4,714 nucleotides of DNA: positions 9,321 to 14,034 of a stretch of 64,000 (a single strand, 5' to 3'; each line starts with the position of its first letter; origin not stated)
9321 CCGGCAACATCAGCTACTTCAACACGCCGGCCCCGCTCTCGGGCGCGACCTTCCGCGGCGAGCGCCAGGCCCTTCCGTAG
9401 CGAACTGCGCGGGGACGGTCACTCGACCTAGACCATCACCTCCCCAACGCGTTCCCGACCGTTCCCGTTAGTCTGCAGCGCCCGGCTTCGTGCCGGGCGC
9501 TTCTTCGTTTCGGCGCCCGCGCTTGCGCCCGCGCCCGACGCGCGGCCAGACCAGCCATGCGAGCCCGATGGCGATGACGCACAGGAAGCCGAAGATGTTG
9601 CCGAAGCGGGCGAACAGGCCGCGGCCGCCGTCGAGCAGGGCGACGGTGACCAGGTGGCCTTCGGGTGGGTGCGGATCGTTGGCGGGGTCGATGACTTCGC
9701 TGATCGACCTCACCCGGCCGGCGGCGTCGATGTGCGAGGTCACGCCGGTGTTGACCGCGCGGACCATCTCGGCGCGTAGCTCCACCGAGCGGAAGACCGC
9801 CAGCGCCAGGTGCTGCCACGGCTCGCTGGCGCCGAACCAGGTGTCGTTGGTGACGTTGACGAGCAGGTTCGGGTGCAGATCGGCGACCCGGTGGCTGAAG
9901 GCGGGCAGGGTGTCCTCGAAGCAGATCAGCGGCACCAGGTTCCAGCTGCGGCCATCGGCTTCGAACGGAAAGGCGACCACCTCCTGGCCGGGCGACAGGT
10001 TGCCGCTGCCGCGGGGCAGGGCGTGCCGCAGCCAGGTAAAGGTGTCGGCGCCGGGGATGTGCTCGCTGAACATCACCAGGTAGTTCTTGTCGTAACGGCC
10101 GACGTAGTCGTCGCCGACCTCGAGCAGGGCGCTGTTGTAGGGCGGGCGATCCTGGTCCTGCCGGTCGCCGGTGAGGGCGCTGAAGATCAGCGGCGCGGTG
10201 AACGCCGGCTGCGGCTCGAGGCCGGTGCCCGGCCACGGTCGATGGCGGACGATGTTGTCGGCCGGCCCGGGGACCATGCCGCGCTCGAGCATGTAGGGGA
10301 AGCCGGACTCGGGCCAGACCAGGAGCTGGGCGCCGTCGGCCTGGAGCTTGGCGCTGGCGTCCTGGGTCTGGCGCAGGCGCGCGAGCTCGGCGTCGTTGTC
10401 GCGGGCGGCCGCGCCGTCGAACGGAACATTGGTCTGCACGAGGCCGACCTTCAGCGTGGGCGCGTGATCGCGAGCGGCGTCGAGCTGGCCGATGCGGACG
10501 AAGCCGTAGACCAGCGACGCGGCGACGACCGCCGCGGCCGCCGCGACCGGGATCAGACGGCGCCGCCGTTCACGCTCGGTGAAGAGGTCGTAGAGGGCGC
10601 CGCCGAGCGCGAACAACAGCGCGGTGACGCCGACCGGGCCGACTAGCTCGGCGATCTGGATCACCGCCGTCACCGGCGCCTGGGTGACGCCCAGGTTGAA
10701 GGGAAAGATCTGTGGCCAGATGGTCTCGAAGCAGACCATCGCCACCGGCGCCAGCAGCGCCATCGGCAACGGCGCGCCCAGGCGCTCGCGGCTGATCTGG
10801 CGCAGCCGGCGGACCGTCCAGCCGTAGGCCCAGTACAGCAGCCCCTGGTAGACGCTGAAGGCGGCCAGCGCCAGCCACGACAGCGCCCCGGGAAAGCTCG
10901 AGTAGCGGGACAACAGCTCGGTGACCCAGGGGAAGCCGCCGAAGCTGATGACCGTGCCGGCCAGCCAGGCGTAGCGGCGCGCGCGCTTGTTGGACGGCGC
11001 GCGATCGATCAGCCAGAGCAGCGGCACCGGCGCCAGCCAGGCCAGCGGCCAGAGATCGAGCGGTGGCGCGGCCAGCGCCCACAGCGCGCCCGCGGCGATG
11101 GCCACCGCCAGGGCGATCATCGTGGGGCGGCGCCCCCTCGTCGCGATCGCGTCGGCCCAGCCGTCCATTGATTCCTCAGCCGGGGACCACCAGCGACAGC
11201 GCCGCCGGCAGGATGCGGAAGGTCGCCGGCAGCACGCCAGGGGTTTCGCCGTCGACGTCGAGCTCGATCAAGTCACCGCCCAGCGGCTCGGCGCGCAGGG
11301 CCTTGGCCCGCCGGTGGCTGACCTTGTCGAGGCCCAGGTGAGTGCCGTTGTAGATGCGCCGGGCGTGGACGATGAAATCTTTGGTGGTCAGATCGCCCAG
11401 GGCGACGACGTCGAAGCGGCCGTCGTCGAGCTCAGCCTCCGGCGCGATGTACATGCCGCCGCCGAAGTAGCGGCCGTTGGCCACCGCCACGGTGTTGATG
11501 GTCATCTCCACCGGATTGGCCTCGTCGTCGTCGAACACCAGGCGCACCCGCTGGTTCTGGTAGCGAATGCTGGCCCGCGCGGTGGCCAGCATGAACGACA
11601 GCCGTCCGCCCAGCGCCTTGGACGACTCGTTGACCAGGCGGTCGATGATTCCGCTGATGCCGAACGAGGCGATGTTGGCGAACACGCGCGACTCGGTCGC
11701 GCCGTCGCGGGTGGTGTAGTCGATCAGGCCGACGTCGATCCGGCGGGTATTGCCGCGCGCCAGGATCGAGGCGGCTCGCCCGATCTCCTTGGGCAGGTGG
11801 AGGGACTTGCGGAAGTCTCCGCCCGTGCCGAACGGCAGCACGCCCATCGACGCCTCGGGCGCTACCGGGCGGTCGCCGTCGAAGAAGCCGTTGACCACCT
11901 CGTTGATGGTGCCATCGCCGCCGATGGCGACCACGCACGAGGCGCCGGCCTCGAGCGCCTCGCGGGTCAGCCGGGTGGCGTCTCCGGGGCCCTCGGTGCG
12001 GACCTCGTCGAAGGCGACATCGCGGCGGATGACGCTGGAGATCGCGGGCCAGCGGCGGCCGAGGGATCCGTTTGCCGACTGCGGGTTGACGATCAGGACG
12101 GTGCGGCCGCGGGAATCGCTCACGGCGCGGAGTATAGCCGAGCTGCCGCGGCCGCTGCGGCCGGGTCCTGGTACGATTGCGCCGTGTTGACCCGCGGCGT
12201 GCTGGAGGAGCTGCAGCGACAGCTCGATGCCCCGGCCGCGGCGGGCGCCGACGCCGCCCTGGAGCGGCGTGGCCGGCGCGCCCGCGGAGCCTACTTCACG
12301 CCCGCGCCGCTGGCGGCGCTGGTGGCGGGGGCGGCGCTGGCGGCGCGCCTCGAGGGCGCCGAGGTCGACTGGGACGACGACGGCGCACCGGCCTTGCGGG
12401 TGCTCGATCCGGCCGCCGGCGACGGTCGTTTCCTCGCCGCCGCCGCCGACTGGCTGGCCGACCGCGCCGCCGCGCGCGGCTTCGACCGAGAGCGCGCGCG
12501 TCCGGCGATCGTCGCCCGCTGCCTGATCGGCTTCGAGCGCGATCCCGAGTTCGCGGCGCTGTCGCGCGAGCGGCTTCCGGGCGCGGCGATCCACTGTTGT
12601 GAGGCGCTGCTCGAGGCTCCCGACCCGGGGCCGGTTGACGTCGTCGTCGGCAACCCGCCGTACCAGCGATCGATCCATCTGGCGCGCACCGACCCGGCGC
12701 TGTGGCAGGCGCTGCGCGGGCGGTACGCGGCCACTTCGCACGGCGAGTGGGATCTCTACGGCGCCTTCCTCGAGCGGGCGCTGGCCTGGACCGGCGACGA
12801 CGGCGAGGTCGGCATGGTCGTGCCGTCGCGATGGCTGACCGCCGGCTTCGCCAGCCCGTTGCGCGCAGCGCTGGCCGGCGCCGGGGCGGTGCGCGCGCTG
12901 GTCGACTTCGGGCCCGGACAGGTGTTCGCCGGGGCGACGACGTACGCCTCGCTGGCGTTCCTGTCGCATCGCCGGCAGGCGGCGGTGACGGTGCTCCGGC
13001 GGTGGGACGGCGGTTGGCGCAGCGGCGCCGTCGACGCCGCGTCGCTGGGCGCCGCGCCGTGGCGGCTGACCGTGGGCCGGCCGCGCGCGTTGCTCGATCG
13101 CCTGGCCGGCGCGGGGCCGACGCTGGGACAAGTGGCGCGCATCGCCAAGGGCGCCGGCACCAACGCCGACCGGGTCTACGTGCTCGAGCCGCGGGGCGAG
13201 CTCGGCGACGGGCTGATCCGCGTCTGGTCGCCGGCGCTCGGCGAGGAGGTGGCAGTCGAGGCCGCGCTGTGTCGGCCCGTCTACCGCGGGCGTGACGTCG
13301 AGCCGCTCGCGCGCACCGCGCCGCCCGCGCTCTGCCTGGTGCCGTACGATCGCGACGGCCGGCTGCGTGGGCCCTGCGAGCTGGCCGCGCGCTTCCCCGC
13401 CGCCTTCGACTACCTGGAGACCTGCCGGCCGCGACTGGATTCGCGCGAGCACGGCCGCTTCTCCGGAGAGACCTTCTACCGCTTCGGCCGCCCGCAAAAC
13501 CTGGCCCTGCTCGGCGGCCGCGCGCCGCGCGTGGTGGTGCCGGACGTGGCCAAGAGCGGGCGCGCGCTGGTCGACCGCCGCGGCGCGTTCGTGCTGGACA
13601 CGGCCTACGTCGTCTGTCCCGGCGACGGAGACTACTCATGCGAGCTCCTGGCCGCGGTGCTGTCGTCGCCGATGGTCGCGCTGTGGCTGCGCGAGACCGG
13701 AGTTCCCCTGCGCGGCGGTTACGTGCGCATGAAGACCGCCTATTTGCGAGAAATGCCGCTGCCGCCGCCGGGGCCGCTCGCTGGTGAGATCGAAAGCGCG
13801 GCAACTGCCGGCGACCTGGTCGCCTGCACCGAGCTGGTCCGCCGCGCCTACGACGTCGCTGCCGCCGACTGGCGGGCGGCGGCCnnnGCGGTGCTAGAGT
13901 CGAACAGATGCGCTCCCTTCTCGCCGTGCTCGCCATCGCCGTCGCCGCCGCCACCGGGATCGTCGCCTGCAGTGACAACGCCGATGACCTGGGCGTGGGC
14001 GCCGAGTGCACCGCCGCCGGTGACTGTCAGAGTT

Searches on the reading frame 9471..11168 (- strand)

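Call 86: search_protein_families(library=pfam, proteins=[window:9471-11168:-], max_evalue=0.0001)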
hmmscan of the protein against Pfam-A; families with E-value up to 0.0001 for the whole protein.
window:9471-11168:- (566 aa): 2 families
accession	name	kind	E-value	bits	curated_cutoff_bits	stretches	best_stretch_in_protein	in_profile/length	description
PF20154.4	LNT_N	-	4.8e-30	105.3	27.1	1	26-190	1-158/159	Apolipoprotein N-acyltransferase N-terminal domain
PF00795.27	CN_hydrolase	-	2.1e-09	37.5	23.2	1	241-485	2-229/256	Carbon-nitrogen hydrolase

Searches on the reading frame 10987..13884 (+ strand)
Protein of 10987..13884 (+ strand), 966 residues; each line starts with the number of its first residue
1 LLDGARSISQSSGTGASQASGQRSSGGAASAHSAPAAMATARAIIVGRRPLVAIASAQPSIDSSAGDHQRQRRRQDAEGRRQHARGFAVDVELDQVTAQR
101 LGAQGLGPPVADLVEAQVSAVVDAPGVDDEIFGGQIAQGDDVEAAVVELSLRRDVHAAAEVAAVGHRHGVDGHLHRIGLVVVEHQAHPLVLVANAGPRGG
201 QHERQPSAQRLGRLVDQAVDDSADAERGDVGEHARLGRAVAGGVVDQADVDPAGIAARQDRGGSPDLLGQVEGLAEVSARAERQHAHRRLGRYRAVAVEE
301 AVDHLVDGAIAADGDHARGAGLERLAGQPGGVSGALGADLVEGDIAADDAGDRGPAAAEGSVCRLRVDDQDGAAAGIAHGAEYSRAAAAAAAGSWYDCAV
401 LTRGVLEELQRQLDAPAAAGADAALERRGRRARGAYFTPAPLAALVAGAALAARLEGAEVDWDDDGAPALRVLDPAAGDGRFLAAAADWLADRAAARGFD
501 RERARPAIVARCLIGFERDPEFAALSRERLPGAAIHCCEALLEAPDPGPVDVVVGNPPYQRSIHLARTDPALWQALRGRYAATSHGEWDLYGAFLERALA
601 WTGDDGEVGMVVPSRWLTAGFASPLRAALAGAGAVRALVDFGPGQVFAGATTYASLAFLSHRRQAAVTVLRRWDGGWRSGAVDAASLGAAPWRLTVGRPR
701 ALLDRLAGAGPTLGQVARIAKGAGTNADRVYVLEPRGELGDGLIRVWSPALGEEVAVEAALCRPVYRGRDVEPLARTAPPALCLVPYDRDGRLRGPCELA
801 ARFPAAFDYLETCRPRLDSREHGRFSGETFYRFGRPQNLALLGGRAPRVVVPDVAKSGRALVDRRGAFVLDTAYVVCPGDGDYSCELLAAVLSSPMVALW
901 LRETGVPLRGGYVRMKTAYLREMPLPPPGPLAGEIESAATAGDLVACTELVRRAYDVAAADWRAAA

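Call 86: search_protein_families(library=pfam, proteins=[window:10987-13884:+], max_evalue=0.0001)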
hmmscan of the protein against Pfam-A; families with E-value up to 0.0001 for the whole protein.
window:10987-13884:+ (966 aa): 3 families
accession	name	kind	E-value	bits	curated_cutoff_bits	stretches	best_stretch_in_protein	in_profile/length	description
PF07669.17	Eco57I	-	1.5e-17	64.7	25.3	1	550-647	75-171/171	Eco57I restriction-modification methylase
PF02384.22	N6_Mtase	-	2.6e-08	34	20.4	1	432-664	24-235/311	N-6 DNA Methylase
PF12950.13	TaqI_C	-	1.5e-05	25.7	26.5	1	846-925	39-118/118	TaqI-like C-terminal specificity domain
